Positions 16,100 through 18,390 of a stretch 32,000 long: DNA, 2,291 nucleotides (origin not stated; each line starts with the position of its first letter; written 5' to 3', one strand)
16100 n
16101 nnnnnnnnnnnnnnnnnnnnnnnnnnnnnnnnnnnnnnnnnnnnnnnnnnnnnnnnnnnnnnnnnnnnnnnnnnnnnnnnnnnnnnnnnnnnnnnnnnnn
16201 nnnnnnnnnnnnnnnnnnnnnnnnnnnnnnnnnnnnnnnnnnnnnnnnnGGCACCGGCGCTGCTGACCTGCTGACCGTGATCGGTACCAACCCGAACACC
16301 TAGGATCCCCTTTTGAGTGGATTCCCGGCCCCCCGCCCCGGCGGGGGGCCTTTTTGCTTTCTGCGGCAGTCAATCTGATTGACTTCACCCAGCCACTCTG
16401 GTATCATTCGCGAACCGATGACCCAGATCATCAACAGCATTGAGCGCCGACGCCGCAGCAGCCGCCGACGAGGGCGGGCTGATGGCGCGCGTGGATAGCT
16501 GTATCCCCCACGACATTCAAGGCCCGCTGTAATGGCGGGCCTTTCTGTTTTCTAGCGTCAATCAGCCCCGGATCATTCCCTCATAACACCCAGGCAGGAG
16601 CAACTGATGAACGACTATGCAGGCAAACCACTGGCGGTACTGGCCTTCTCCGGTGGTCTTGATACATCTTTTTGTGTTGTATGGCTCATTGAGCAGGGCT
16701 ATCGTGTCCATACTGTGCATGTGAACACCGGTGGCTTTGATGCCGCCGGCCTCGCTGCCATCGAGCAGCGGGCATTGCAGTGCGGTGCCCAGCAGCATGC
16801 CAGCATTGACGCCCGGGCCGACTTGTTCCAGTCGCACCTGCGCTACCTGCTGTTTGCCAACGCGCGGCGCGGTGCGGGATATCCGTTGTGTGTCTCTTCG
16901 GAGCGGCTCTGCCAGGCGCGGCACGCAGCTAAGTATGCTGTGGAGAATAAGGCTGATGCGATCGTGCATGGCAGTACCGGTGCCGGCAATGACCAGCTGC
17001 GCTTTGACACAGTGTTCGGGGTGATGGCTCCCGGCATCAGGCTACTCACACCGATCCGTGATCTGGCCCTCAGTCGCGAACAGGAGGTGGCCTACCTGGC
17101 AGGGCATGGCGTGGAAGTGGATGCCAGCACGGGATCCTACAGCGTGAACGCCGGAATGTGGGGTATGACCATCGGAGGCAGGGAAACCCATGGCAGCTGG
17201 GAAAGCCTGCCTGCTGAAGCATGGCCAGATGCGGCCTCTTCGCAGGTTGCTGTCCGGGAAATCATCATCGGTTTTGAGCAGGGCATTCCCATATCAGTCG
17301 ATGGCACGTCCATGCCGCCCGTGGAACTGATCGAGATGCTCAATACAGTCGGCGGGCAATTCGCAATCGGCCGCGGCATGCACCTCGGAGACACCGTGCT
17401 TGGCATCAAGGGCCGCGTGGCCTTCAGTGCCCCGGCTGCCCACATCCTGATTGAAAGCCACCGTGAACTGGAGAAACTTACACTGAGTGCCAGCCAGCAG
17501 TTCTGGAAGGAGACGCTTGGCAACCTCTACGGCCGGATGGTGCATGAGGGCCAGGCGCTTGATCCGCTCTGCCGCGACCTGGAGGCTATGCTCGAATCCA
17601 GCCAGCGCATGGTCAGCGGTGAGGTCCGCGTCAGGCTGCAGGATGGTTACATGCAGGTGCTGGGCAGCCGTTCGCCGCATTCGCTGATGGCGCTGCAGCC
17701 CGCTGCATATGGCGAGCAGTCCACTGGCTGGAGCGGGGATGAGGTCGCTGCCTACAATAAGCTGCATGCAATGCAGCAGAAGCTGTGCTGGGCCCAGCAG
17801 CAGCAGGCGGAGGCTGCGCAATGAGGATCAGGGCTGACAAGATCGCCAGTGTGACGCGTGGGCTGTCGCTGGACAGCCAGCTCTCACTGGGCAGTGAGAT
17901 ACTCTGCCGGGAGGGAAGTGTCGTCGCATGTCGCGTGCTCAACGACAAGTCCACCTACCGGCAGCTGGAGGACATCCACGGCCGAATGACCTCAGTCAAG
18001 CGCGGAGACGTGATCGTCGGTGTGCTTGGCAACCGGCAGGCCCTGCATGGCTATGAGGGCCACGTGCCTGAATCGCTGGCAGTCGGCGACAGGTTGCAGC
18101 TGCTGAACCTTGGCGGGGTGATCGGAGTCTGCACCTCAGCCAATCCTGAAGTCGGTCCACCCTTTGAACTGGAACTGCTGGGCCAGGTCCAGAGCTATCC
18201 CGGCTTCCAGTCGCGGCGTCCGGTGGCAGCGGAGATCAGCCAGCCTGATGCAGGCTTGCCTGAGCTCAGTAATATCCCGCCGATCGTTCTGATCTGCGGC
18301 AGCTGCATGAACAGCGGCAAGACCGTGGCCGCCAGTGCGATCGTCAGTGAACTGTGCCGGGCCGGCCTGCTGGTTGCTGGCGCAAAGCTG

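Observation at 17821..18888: Uncharacterised P-loop protein translationally coupled between argG and argC in an operon that lacks the first-step enzyme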

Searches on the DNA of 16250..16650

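Call 49: search_rna_families(source=window, start=16250, end=16650, threshold=evalue, max_evalue=1)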
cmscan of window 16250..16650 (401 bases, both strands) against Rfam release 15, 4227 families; matches with E-value up to 1: 7.
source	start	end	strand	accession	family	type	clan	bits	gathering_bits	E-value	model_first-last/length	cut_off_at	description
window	16474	16548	+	RF00513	Trp_leader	Cis-reg; leader;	-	23.7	41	0.013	1-100/100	no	Tryptophan operon leader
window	16300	16365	+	RF00519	suhB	Gene; sRNA;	CL00108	18.9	41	0.14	1-77/77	no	Makes More Granules Regulator RNA (mmgR)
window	16306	16355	+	RF02278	Betaproteobacteria_toxic_sRNA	Gene; sRNA;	-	18.6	50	0.22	8-62/64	no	Betaproteobacteria toxic small RNA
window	16318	16356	+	RF01388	isrD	Gene; sRNA;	-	17.7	37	0.49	1-51/51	no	isrD Hfq binding RNA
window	16296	16358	+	RF02837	anti-hemB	Gene; sRNA;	-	17.2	49.5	0.13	1-81/81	no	Burkholderia RNA 7 (anti-hemB)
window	16500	16549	+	RF02278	Betaproteobacteria_toxic_sRNA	Gene; sRNA;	-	17.1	50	0.54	1-64/64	no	Betaproteobacteria toxic small RNA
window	16515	16608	-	RF00513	Trp_leader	Cis-reg; leader;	-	16.8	41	0.82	1-100/100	no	Tryptophan operon leader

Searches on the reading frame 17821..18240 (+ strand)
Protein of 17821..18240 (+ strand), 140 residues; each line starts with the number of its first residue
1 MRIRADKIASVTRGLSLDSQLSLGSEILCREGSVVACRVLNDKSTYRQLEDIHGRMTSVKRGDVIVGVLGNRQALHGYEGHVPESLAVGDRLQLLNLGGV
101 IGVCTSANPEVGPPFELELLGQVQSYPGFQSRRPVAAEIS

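Call 51: predict_structure(alignment_id=A3)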
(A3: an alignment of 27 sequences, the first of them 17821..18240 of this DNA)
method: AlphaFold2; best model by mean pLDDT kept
length: 140 residues; sequences in the alignment: 27
mean_pLDDT: 95.4   pTM: 0.89
mean pLDDT of the five models: 95.4, 95.3, 94.7, 94.6, 94.3
residues with pLDDT >= 90: 123; 70-90: 17; 50-70: 0; < 50: 0
segments of 3 or more residues with pLDDT < 50: none
pLDDT, mean of each block of 10 residues (from residue 1): 98 96 98 99 95 98 99 90 98 98 92 96 89 91
secondary structure, 60 per line:
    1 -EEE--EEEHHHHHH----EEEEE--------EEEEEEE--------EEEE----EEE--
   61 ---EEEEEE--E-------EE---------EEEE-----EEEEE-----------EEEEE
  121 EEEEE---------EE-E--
elements in order: E2-4 E7-9 H10-15 E20-24 E33-39 E48-51 E56-58 E64-69 E91-94 E100-104 E116-125

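Call 53: fold_search(model_id=the predicted structure, library=pdb)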
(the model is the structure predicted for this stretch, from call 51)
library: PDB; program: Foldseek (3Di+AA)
matches with E <= 10: 156; with E <= 0.001: 0
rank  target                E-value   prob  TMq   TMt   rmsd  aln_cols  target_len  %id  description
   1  8x0u_B                8.3e-01  0.14  0.25  0.20   9.2       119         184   12  Crystal structure of cupin-like fold protein StrC from Stachybotrys sp.g12 (released 2024-09-11)
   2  7oya_A1               1.1e+00  0.02  0.13  0.10  14.5       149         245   12  Cryo-EM structure of the 1 hpf zebrafish embryo 80S ribosome (released 2022-07-13)
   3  6d6q_I                1.3e+00  0.02  0.14  0.12  19.2       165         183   12  Human nuclear exosome-MTR4 RNA complex - overall reconstruction (released 2018-06-20)
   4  6epg_D                1.3e+00  0.04  0.17  0.08  16.4       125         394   14  Structure of the epsilon_1 / zeta_1 antitoxin / toxin system from Neisseria gonorrhoeae. (released 2018-05-02)
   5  8x0v_F                1.5e+00  0.11  0.25  0.20   9.1       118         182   12  Crystal structure of cupin-like fold protein StrC in complex with substrate analogue from Stachybotrys sp.g12 (released 2024-09-11)
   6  8x0v_B                1.5e+00  0.11  0.25  0.20   9.1       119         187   12  Crystal structure of cupin-like fold protein StrC in complex with substrate analogue from Stachybotrys sp.g12 (released 2024-09-11)
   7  3bcw_B                1.5e+00  0.09  0.20  0.23  12.1       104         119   12  Crystal structure of a duf861 family protein with a rmlc-like cupin fold (bb1179) from bordetella bronchiseptica rb50  (released 2007-11-27)
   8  3oox_A                1.6e+00  0.06  0.25  0.14  11.9       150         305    8  Crystal structure of a putative 2OG-Fe(II) oxygenase family protein (CC_0200) from CAULOBACTER CRESCENTUS at 1.44 A re (released 2010-12-01)
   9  8x0u_I                1.9e+00  0.09  0.24  0.20   8.2       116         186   10  Crystal structure of cupin-like fold protein StrC from Stachybotrys sp.g12 (released 2024-09-11)
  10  3bcw_A                1.9e+00  0.08  0.20  0.23  12.1       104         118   12  Crystal structure of a duf861 family protein with a rmlc-like cupin fold (bb1179) from bordetella bronchiseptica rb50  (released 2007-11-27)
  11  7qep_L2               2.0e+00  0.01  0.14  0.11  17.1       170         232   12  Cryo-EM structure of the ribosome from Encephalitozoon cuniculi (released 2022-02-09)
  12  6xtx_A                2.2e+00  0.09  0.21  0.16  10.6        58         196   17  CryoEM structure of human CMG bound to ATPgammaS and DNA (released 2020-05-27)
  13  2q30_A                2.3e+00  0.07  0.18  0.22  12.3       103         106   10  Crystal structure of a rmlc-like cupin protein (dde_2303) from desulfovibrio desulfuricans subsp. at 1.94 A resolution (released 2007-06-19)
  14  9lbn_L                2.3e+00  0.01  0.14  0.11  15.7       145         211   12  The composite cryo-EM structure of the head-to-tail connector and head-proximal tail components of bacteriophage phiXa (released 2025-05-07)
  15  3oox_B                2.4e+00  0.05  0.24  0.14  10.6       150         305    7  Crystal structure of a putative 2OG-Fe(II) oxygenase family protein (CC_0200) from CAULOBACTER CRESCENTUS at 1.44 A re (released 2010-12-01)
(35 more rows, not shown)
